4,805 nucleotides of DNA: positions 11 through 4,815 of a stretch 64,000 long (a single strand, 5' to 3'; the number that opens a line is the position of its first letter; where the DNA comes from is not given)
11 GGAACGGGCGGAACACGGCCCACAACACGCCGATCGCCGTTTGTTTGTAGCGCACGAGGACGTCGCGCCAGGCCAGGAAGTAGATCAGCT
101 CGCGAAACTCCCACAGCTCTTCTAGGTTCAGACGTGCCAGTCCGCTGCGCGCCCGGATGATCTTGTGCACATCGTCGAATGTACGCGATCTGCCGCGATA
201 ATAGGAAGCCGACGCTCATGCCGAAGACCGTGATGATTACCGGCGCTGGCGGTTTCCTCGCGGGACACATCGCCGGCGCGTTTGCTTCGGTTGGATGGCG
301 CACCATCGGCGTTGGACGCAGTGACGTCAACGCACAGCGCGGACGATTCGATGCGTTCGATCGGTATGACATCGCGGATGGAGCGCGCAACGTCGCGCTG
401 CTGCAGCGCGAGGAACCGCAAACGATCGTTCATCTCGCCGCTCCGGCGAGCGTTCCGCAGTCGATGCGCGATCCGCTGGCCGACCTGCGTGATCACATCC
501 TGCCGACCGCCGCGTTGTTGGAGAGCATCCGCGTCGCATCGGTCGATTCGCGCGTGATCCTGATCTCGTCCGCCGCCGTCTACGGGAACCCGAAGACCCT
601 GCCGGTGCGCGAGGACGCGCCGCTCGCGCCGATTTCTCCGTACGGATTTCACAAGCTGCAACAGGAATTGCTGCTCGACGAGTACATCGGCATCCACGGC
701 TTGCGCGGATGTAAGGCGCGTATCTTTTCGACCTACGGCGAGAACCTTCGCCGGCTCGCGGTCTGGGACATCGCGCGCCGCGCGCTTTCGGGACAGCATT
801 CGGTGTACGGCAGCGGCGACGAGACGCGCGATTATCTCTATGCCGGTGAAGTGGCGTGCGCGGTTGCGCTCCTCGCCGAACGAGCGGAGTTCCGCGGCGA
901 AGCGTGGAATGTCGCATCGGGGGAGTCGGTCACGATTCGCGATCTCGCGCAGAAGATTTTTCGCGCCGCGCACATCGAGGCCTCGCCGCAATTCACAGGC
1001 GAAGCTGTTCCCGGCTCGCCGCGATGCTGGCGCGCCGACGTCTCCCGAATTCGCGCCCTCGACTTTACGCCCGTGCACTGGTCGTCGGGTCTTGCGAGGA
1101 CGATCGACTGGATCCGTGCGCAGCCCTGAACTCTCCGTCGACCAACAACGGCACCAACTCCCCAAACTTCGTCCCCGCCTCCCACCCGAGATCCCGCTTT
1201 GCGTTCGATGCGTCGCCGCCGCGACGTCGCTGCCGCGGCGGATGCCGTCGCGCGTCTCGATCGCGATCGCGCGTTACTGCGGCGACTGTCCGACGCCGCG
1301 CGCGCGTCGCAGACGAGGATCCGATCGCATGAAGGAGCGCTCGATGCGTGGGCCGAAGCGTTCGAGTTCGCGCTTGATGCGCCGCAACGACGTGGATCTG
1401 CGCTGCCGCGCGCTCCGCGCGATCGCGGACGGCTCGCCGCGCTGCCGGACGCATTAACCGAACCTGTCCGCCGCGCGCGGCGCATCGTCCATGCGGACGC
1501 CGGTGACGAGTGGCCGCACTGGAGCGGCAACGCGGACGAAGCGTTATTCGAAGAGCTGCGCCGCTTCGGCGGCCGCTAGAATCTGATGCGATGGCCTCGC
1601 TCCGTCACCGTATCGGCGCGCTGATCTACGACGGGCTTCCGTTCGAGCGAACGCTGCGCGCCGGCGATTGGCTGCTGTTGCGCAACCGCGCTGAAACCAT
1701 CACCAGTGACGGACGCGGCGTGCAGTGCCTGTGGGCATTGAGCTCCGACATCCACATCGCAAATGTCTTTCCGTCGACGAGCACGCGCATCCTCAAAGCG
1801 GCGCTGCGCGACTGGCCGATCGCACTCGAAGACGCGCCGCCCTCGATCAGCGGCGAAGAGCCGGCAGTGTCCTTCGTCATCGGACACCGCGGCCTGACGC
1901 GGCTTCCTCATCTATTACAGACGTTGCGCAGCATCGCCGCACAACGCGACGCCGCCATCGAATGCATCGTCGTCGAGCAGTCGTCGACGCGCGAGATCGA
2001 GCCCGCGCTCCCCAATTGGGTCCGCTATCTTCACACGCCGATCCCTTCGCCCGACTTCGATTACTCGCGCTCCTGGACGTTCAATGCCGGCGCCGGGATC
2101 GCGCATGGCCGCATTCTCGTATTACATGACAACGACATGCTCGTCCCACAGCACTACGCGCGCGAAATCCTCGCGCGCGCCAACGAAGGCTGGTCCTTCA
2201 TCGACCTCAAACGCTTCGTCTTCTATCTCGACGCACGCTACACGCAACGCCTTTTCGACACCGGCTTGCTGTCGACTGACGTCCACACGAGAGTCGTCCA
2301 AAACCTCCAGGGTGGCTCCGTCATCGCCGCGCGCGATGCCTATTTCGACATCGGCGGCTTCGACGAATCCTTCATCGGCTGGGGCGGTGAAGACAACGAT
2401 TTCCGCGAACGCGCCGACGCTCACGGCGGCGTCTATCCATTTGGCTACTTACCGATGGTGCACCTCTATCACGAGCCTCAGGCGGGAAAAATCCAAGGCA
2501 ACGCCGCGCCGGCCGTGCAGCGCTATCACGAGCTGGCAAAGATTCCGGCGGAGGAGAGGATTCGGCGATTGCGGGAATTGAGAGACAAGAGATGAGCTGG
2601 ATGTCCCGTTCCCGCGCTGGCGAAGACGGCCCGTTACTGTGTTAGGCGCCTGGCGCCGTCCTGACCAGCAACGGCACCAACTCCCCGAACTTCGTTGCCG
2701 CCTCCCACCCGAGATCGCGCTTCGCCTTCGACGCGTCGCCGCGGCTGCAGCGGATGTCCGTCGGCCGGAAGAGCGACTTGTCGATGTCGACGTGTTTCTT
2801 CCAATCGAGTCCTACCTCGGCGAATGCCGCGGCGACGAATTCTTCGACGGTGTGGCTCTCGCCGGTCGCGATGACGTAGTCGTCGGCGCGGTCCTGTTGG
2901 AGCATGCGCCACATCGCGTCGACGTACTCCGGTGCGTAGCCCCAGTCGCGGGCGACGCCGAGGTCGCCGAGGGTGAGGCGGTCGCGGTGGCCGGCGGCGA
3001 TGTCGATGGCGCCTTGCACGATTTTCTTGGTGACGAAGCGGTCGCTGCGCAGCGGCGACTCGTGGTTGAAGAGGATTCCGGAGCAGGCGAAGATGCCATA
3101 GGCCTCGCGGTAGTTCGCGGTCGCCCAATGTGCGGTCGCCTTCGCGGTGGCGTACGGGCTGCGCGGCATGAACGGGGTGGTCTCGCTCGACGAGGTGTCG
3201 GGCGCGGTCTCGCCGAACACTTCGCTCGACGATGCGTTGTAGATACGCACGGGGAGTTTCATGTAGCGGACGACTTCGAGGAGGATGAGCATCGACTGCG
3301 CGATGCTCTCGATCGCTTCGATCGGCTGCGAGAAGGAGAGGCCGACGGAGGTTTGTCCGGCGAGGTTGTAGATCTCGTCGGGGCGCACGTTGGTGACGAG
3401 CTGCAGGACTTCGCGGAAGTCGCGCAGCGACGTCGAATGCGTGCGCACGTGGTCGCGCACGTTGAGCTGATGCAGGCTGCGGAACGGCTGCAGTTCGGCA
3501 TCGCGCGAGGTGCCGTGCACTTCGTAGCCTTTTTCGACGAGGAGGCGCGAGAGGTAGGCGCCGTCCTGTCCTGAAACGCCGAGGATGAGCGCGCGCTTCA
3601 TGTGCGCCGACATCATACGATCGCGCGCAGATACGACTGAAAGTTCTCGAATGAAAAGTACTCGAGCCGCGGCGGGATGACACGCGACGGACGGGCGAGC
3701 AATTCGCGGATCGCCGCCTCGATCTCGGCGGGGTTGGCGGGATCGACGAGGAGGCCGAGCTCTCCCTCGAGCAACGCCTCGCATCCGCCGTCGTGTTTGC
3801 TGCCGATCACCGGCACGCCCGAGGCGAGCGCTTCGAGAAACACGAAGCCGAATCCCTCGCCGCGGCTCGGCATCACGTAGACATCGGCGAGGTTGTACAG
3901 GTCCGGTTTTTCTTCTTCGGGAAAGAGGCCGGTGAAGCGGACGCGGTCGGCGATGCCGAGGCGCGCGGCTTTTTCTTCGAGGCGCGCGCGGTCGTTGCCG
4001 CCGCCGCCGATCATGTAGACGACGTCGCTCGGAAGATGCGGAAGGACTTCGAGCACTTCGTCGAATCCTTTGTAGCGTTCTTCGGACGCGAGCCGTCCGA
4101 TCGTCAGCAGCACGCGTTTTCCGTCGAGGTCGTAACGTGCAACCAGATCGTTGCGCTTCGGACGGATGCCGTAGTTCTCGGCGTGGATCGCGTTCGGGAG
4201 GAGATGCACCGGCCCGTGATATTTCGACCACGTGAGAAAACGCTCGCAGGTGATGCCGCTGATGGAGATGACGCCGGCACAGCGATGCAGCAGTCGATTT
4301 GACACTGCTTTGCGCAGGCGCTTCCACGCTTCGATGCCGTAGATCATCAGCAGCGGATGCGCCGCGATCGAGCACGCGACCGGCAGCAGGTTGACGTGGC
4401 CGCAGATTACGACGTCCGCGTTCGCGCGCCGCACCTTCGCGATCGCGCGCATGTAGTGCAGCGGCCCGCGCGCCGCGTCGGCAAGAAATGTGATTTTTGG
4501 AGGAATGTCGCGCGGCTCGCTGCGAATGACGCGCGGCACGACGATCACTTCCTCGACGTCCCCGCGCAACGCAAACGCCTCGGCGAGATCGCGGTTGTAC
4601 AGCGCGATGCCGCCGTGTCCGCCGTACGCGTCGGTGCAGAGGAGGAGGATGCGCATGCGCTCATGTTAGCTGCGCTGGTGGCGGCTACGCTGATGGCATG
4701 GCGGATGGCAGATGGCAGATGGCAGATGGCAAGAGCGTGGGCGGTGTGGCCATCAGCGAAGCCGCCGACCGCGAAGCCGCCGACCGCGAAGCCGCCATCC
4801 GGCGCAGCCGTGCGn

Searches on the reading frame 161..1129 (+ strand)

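Call 90: search_protein_families(library=pfam, proteins=[window:161-1129:+], max_evalue=0.00001)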
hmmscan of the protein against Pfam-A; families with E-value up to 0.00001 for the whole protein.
window:161-1129:+ (322 aa): 3 families
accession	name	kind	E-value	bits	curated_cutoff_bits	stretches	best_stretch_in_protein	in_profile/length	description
PF01370.27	Epimerase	-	1.4e-39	136.4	20.9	1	24-252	1-240/240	NAD dependent epimerase/dehydratase family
PF16363.11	GDP_Man_Dehyd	-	7.4e-38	131.3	27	1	25-275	1-271/332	GDP-mannose 4,6 dehydratase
PF04321.23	RmlD_sub_bind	-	1.6e-13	50.8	27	1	23-316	2-283/287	RmlD substrate binding domain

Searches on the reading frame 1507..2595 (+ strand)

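Call 90: search_protein_families(library=pfam, proteins=[window:1507-2595:+], max_evalue=0.00001)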
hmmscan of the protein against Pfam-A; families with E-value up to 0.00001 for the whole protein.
window:1507-2595:+ (362 aa): 3 families
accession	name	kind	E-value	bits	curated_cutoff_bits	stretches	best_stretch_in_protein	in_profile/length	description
PF02709.20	Glyco_transf_7C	-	4.7e-10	39.4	23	1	266-308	18-60/78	N-terminal domain of galactosyltransferase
PF10111.15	Glyco_tranf_2_2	-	4.7e-09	36.6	27.3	1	125-302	4-198/276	Glycosyltransferase like family 2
PF00535.33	Glycos_transf_2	-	9e-06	26.2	23.3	0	134-239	11-118/168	Glycosyl transferase family 2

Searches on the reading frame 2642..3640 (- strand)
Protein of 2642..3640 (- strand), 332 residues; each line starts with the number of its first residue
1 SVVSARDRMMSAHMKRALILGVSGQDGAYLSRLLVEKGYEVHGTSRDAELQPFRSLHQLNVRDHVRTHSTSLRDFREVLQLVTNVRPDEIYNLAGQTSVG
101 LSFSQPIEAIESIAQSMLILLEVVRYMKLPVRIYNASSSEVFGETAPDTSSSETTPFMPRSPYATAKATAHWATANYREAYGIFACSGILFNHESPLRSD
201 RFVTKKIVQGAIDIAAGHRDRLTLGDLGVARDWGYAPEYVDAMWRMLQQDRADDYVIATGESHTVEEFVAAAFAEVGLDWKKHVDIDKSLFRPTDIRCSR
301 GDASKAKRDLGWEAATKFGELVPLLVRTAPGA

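Call 90: search_protein_families(library=pfam, proteins=[window:2642-3640:-], max_evalue=0.00001)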
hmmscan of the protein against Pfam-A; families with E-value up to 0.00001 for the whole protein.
window:2642-3640:- (332 aa): 3 families
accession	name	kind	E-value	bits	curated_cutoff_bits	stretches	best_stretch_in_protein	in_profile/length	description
PF16363.11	GDP_Man_Dehyd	-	1.4e-107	360.5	27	1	18-322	1-329/332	GDP-mannose 4,6 dehydratase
PF01370.27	Epimerase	-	3.4e-56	190.8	20.9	1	17-258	1-240/240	NAD dependent epimerase/dehydratase family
PF04321.23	RmlD_sub_bind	-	7.9e-06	25.6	27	0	16-190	2-152/287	RmlD substrate binding domain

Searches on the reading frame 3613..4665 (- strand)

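Call 90: search_protein_families(library=pfam, proteins=[window:3613-4665:-], max_evalue=0.00001)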
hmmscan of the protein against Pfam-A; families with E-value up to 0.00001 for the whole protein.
window:3613-4665:- (350 aa): 4 families
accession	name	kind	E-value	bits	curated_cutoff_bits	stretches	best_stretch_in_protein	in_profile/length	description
PF00534.26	Glycos_transf_1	-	6.8e-35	120.6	26.4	1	181-326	13-159/172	Glycosyl transferases group 1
PF13692.12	Glyco_trans_1_4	-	3.6e-33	115.3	27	1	184-324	2-141/142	Glycosyl transferases group 1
PF20706.3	GT4-conflict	-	2.6e-16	60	26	1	182-298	196-320/385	Family 4 Glycosyltransferase in conflict systems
PF13439.12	Glyco_transf_4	-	5.4e-08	33.5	28.5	1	18-163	2-169/170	Glycosyltransferase Family 4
